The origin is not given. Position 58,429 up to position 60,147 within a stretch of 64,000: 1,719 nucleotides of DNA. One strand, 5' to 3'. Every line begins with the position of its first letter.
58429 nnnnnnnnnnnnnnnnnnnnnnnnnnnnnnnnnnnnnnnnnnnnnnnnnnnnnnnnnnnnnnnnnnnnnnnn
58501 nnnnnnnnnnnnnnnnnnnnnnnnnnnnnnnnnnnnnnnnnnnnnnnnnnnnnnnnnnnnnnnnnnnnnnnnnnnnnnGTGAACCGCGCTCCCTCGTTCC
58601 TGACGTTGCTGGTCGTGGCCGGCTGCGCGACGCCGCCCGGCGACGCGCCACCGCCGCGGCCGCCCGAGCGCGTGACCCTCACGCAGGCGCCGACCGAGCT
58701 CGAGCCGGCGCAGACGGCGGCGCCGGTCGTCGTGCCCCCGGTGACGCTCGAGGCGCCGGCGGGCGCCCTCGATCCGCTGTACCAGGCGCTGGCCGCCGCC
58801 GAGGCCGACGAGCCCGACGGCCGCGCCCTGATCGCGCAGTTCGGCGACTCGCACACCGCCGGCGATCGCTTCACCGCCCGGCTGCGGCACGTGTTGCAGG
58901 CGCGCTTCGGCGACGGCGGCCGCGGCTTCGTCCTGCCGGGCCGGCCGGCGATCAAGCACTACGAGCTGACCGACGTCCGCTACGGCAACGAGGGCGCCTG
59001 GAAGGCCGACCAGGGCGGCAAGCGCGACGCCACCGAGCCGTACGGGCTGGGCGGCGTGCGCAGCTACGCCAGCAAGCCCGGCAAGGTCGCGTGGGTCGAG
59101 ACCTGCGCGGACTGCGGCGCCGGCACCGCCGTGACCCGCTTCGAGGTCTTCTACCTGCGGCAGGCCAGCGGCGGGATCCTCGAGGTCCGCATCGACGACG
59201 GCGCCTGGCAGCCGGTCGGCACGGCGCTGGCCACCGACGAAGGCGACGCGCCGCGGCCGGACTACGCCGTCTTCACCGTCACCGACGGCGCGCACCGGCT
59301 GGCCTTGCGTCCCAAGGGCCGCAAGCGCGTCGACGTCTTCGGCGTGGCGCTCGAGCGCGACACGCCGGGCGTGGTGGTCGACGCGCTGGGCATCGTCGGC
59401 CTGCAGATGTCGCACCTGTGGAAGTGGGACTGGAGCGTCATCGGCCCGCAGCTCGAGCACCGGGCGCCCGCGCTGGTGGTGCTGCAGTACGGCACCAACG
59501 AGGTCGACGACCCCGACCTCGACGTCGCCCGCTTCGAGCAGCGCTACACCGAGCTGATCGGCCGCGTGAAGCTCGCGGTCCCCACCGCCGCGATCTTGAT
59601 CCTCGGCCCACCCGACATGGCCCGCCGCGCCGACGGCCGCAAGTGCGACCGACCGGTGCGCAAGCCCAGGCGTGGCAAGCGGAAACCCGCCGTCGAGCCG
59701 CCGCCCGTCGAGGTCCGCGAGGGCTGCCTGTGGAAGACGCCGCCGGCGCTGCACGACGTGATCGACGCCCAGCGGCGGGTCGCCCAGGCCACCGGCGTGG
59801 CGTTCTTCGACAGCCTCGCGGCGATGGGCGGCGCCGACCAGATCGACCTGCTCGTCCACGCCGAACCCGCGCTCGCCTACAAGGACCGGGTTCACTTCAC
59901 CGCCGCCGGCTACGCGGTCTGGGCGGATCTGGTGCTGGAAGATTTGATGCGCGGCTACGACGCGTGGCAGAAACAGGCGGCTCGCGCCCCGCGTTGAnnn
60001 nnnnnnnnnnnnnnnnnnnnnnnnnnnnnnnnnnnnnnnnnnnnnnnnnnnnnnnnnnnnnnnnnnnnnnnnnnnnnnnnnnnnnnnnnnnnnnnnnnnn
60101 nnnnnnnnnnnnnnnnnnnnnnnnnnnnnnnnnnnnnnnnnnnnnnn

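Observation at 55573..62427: Four-gene exopolymer O-acetylation module: LIP-type lipase lipoprotein, two SGNH/GDSL proteins and an MBOAT with an extra C-terminal membrane domain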

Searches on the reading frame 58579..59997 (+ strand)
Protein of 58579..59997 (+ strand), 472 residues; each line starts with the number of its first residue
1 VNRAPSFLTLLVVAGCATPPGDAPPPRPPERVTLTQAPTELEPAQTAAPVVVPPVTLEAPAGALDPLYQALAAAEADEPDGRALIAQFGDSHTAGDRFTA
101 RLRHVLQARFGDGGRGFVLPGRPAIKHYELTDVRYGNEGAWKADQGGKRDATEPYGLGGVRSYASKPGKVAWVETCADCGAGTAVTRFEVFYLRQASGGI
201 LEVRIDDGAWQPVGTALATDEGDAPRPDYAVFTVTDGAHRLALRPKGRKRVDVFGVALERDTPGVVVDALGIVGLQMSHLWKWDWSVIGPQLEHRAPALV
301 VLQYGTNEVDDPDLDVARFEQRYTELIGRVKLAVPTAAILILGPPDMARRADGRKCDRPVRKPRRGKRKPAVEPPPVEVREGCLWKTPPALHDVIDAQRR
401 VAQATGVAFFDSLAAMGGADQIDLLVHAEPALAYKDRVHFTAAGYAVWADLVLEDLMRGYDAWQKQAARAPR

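Call 6: search_protein_families(library=pfam, proteins=[window:58579-59997:+], max_evalue=0.1)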
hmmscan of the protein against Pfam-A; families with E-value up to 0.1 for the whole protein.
window:58579-59997:+ (472 aa): 2 families
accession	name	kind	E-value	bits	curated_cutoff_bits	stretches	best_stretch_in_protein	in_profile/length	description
PF13472.12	Lipase_GDSL_2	-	4.9e-12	47.1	32.9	1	251-447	20-178/178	GDSL-like Lipase/Acylhydrolase family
PF00657.28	Lipase_GDSL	-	4.8e-06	27.3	23.6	1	286-451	72-207/208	GDSL-like Lipase/Acylhydrolase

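Call 7: search_protein_families(library=ncbifam, proteins=[window:58579-59997:+], max_evalue=0.1)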
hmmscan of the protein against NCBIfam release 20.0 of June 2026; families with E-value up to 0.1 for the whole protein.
window:58579-59997:+ (472 aa): 0 families

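Call 11: search_solved_structures(query=window:58579-59997:+, max_evalue=1)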
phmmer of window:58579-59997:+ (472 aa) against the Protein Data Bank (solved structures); distinct sequences matched with E-value up to 1: 3.
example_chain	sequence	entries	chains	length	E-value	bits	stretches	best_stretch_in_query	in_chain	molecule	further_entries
4k3u_A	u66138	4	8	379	3.6e-28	101.8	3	251-361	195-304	GDSL-like Lipase/Acylhydrolase family protein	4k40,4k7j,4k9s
8gkd_A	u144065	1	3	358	5.2e-05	25.4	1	253-350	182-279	SGNH hydrolase-type esterase domain-containing protein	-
8gld_A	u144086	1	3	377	6.7e-05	25.1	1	252-350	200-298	SGNH hydrolase-type esterase domain-containing protein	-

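Call 14: search_solved_structures(query=window:58579-59997:+, max_evalue=0.01, show_alignments=2)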
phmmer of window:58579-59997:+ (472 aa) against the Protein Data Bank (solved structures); distinct sequences matched with E-value up to 0.01: 3.
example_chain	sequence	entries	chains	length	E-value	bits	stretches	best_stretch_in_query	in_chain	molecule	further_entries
4k3u_A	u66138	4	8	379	3.6e-28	101.8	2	251-361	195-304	GDSL-like Lipase/Acylhydrolase family protein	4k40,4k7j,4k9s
8gkd_A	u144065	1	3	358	5.2e-05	25.4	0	253-350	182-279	SGNH hydrolase-type esterase domain-containing protein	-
8gld_A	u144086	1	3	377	6.7e-05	25.1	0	252-350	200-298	SGNH hydrolase-type esterase domain-containing protein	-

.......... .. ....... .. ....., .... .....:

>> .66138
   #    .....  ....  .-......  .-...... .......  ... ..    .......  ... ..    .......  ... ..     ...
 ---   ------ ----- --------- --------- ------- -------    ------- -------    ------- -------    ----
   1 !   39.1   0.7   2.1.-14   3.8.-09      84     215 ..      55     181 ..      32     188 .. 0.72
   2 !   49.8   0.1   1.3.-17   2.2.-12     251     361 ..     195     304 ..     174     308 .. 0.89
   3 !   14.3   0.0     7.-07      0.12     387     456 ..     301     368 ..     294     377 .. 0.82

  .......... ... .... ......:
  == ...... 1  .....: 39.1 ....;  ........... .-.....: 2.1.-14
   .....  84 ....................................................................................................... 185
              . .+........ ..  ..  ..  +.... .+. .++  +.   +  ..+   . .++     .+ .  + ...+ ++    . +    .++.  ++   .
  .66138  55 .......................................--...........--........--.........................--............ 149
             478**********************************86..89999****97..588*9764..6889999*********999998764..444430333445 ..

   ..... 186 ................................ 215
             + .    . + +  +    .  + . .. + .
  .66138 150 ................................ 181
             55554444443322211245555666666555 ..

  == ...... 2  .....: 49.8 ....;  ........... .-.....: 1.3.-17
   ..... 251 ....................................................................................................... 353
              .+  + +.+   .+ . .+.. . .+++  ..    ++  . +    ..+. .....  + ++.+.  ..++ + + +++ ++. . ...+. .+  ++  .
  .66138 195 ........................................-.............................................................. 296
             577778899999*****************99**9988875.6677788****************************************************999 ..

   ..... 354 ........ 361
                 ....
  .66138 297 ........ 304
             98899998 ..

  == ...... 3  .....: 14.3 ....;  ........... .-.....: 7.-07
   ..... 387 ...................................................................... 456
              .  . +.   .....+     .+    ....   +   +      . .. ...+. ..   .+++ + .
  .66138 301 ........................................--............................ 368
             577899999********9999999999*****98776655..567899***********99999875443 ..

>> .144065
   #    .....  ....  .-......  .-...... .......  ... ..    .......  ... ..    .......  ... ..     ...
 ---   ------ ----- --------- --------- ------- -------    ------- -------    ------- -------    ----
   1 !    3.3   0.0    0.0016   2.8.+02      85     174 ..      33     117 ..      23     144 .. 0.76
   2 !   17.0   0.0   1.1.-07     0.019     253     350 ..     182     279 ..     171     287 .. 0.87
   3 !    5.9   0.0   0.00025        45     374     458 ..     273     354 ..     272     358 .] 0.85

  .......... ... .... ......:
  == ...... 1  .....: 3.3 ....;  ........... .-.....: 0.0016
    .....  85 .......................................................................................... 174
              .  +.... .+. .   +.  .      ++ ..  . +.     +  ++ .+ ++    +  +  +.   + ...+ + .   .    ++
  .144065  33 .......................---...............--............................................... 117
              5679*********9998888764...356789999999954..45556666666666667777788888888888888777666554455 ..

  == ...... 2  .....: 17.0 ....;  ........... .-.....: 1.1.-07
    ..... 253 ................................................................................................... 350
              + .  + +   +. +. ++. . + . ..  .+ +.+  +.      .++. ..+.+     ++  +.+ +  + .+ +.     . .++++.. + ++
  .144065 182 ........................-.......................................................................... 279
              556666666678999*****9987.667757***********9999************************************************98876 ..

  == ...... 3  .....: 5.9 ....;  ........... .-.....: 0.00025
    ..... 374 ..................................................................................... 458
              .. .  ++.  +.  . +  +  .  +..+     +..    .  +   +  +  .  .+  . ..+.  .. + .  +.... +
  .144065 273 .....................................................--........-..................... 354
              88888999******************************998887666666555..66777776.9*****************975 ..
